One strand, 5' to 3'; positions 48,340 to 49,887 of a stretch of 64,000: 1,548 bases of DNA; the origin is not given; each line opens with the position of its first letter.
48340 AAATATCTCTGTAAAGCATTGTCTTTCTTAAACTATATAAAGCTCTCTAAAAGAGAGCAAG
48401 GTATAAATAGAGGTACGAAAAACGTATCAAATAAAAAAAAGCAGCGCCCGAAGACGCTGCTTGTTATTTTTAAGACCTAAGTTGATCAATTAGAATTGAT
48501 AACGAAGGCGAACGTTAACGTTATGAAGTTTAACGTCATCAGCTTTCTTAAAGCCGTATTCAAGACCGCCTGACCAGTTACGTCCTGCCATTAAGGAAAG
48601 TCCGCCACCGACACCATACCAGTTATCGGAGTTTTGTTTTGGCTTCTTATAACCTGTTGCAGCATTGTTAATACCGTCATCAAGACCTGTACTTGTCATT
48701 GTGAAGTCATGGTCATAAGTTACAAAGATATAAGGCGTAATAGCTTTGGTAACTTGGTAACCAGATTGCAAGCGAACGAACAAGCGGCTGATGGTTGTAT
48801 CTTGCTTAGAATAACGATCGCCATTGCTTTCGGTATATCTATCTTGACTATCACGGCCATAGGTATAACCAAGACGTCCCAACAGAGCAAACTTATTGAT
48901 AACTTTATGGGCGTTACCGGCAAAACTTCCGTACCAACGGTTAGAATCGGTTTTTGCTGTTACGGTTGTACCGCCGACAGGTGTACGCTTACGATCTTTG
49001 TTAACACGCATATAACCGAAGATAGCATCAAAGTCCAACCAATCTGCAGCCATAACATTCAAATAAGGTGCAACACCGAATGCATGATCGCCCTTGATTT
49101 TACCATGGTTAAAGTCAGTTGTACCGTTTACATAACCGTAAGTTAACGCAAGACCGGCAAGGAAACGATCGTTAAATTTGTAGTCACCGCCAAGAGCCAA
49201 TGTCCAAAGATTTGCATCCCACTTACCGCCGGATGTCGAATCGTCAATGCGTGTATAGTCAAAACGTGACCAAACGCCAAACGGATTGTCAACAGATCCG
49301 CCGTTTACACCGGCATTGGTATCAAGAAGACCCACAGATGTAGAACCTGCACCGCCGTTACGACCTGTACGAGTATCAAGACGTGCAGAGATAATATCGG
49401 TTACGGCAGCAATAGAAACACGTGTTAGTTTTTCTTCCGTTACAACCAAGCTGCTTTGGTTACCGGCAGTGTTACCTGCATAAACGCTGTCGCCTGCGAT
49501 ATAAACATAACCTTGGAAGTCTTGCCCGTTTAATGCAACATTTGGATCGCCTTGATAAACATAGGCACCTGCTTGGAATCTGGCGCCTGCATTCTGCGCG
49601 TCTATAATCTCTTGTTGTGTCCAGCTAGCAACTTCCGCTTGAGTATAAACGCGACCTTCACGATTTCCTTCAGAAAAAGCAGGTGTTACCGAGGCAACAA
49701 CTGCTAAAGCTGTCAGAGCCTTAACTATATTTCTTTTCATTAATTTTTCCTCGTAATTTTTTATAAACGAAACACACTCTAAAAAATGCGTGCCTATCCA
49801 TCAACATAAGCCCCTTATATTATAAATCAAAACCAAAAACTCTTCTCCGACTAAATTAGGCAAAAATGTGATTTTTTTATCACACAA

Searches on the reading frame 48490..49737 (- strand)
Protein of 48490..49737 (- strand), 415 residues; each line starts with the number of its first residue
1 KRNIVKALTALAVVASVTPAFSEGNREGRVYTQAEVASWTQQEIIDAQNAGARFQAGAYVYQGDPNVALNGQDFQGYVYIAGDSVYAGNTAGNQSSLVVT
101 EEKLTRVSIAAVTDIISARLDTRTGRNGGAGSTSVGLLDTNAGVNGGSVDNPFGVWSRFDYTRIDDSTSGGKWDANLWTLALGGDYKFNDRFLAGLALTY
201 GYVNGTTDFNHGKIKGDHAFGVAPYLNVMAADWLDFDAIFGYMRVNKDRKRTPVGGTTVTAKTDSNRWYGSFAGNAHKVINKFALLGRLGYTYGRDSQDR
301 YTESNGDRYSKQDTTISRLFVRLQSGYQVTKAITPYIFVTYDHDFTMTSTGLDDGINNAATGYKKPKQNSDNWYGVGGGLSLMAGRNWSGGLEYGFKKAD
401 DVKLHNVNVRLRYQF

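Call 15: search_protein_families(library=pfam, proteins=[window:48490-49737:-], max_evalue=0.01)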
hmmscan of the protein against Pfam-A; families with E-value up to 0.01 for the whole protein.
window:48490-49737:- (415 aa): 1 family
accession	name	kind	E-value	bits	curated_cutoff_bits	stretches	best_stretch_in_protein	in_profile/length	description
PF03797.25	Autotransporter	-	9e-24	85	26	1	155-395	1-255/255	Autotransporter beta-domain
